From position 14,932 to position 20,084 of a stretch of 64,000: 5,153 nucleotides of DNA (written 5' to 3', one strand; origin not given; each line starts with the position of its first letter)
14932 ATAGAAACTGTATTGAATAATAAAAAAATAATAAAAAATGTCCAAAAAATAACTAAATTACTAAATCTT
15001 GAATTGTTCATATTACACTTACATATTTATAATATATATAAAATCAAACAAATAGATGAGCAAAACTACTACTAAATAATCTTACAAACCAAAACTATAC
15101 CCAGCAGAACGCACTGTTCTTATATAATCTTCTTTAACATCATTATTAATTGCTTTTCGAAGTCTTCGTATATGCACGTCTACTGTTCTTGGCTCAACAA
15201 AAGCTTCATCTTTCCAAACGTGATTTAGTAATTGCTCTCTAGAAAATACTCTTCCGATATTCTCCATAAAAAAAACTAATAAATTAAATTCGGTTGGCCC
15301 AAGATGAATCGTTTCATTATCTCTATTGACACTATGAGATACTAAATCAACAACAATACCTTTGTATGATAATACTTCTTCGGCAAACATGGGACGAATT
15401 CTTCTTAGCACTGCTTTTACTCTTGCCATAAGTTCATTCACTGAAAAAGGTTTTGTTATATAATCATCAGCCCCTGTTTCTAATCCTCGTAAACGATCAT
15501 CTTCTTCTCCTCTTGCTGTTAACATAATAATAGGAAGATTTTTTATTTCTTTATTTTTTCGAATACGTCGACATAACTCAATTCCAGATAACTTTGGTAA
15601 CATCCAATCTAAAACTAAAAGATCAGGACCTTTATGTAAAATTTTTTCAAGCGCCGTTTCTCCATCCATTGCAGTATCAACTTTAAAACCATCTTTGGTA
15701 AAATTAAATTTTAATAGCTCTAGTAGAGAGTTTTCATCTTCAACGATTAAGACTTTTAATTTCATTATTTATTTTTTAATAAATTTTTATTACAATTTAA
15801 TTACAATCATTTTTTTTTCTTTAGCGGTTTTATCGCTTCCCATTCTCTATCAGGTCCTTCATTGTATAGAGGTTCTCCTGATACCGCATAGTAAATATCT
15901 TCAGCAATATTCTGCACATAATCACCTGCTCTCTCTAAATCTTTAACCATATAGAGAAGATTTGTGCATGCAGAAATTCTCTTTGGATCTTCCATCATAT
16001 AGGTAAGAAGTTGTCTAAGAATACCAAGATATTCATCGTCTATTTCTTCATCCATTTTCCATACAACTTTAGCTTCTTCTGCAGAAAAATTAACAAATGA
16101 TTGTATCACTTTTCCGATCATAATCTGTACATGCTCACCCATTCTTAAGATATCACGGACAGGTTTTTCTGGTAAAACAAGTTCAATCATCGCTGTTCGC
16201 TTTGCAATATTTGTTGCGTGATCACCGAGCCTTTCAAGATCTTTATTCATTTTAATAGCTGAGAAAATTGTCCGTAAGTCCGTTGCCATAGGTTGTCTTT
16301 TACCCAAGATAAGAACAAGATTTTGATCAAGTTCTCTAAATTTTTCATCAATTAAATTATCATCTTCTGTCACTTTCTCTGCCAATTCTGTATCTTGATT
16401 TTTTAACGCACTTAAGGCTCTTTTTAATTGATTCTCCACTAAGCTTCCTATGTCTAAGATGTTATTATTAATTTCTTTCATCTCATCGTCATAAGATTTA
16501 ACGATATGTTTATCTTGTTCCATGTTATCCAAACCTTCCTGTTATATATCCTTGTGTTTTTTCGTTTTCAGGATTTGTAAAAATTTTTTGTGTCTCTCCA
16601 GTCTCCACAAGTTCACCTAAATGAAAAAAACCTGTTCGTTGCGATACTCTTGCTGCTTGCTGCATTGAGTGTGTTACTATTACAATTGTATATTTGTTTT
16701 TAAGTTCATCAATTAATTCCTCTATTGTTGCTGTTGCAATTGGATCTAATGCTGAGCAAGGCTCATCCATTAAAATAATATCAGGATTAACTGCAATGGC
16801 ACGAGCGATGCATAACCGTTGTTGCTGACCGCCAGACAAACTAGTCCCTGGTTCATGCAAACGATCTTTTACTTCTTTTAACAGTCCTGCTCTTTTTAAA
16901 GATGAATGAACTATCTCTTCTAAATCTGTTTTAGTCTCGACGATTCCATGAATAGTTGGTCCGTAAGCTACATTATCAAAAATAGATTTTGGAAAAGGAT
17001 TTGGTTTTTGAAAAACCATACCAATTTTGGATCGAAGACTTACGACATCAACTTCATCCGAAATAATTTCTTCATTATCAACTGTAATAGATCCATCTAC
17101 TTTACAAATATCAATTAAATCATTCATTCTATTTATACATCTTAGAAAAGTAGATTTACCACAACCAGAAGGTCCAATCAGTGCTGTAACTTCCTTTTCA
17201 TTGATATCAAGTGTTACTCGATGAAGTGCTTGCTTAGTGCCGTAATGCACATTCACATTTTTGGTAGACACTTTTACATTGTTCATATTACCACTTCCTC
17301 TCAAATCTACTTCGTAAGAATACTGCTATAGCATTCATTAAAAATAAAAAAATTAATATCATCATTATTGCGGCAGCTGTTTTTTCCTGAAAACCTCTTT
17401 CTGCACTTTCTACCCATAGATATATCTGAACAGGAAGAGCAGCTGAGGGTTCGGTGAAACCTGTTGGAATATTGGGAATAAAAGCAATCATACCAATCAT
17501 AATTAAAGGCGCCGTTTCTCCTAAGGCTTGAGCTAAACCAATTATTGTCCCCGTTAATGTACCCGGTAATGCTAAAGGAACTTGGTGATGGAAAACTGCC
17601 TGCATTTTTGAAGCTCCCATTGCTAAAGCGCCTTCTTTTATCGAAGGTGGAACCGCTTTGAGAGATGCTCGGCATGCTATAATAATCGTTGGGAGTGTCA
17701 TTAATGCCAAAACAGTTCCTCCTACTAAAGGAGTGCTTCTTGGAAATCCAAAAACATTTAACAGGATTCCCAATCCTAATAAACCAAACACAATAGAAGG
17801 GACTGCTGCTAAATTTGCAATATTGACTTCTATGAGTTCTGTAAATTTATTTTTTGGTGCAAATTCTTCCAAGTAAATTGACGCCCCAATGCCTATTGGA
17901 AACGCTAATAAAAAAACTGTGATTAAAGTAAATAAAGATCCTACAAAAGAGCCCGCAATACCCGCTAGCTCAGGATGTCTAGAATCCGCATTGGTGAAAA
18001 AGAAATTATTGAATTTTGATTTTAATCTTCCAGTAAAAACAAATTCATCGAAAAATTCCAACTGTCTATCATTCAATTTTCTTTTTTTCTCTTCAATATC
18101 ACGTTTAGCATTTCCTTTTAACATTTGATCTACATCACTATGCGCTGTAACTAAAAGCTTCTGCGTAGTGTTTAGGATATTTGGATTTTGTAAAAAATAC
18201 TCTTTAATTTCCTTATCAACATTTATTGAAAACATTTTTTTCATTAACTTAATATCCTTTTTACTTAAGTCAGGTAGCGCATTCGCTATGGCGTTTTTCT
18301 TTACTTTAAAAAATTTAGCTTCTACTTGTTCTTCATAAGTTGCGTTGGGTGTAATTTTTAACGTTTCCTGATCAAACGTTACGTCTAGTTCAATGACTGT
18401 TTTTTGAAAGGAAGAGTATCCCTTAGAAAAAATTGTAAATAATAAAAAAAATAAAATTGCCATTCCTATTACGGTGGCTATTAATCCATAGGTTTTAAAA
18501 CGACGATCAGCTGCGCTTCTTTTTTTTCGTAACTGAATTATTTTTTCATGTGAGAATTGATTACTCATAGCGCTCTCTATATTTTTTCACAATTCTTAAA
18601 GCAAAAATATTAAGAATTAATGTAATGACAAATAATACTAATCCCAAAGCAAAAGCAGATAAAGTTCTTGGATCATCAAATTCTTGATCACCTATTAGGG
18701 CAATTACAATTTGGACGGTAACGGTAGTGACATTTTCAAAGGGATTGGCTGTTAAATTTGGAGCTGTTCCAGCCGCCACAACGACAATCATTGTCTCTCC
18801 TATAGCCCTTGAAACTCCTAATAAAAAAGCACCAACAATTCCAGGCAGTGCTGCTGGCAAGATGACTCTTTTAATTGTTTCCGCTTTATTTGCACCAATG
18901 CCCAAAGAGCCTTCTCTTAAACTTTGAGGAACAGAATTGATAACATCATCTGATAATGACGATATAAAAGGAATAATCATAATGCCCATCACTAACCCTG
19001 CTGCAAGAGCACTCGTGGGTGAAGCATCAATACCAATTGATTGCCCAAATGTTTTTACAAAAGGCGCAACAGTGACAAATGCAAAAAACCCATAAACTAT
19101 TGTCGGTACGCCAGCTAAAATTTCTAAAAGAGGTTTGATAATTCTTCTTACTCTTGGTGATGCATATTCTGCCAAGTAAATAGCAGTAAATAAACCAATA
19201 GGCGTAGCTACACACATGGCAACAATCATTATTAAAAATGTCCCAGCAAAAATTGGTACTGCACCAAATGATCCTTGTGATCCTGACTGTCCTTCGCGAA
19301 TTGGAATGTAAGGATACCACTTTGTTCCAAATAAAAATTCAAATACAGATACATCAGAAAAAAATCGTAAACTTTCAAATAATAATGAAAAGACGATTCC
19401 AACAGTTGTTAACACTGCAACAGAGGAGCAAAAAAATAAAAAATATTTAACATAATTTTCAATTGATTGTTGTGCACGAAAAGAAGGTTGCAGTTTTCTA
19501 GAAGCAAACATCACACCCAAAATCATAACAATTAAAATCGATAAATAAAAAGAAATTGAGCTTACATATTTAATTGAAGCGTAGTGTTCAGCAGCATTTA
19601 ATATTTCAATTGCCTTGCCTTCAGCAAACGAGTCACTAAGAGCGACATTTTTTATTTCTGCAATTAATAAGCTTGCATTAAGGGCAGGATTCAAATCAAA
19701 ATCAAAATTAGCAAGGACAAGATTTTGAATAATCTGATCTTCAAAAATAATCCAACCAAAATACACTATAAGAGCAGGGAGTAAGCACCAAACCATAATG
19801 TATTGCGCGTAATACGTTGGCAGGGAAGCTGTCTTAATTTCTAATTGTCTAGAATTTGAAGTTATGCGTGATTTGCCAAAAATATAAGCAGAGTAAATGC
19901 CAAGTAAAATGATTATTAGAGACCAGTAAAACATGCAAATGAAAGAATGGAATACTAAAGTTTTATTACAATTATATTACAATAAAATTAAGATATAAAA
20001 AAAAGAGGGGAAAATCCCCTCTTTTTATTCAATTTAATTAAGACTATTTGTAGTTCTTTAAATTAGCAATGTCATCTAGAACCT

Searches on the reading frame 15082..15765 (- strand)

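Call 90: search_protein_families(library=pfam, proteins=[window:15082-15765:-], max_evalue=0.00001)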
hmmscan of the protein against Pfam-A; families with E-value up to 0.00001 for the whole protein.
window:15082-15765:- (227 aa): 3 families
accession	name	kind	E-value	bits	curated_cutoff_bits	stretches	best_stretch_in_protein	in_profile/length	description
PF00072.30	Response_reg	-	1.7e-32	112.3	30.2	1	5-117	1-111/111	Response regulator receiver domain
PF00486.34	Trans_reg_C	-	3.7e-28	97.9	26.2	1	151-225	2-77/77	Transcriptional regulatory protein, C terminal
PF23198.2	PDE8A_N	-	2.7e-06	27.8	29.6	1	3-103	10-115/147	PDE8A-like, N-terminal domain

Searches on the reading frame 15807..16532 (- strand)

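Call 90: search_protein_families(library=pfam, proteins=[window:15807-16532:-], max_evalue=0.00001)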
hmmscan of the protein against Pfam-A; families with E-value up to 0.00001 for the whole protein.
window:15807-16532:- (241 aa): 1 family
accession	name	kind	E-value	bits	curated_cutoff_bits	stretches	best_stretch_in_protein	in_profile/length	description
PF01895.24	PhoU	-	1.2e-47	160.7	23.5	2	26-113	2-89/89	PhoU domain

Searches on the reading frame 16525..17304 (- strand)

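Call 90: search_protein_families(library=pfam, proteins=[window:16525-17304:-], max_evalue=0.00001)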
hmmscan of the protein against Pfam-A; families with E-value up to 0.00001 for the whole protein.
window:16525-17304:- (259 aa): 3 families
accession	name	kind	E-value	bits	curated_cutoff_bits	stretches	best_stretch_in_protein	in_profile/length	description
PF00005.33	ABC_tran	-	5.3e-32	111.7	25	1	27-183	1-136/137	ABC transporter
PF13304.12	AAA_21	-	4e-12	47.2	27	0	152-214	234-300/304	AAA domain, putative AbiEii toxin, Type IV TA system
PF02463.25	SMC_N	-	1.4e-08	34.9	40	0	134-227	125-212/220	RecF/RecN/SMC N terminal domain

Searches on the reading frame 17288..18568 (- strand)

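Call 90: search_protein_families(library=pfam, proteins=[window:17288-18568:-], max_evalue=0.00001)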
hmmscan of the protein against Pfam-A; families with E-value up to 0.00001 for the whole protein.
window:17288-18568:- (426 aa): 2 families
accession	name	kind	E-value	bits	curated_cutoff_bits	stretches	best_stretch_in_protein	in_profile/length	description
PF11812.13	DUF3333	-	1.3e-36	126.5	26.5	1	15-159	5-150/151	Domain of unknown function (DUF3333)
PF00528.27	BPD_transp_1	-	2.7e-16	60.3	26.4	1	226-422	1-182/184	Binding-protein-dependent transport system inner membrane component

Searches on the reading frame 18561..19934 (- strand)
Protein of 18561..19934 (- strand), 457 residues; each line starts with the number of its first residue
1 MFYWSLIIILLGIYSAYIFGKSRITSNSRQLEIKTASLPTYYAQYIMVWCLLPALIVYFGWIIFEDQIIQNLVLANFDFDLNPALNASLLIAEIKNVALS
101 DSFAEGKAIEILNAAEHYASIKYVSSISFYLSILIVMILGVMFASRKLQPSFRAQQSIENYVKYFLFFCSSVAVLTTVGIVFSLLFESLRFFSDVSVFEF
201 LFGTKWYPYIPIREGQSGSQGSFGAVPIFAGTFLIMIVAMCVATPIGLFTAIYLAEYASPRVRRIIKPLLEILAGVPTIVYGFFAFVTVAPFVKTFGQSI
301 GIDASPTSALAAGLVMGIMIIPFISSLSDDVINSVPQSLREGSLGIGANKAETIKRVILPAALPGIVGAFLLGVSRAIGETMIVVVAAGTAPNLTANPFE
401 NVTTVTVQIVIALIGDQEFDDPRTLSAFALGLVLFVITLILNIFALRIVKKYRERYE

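Call 90: search_protein_families(library=pfam, proteins=[window:18561-19934:-], max_evalue=0.00001)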
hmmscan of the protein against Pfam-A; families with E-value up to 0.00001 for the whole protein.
window:18561-19934:- (457 aa): 2 families
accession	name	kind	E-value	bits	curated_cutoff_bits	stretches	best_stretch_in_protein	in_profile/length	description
PF12501.13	DUF3708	-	2.1e-20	73.4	24.1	1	6-175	2-165/166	Phosphate ATP-binding cassette transporter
PF00528.27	BPD_transp_1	-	6.9e-17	62.2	26.4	1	247-453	5-183/184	Binding-protein-dependent transport system inner membrane component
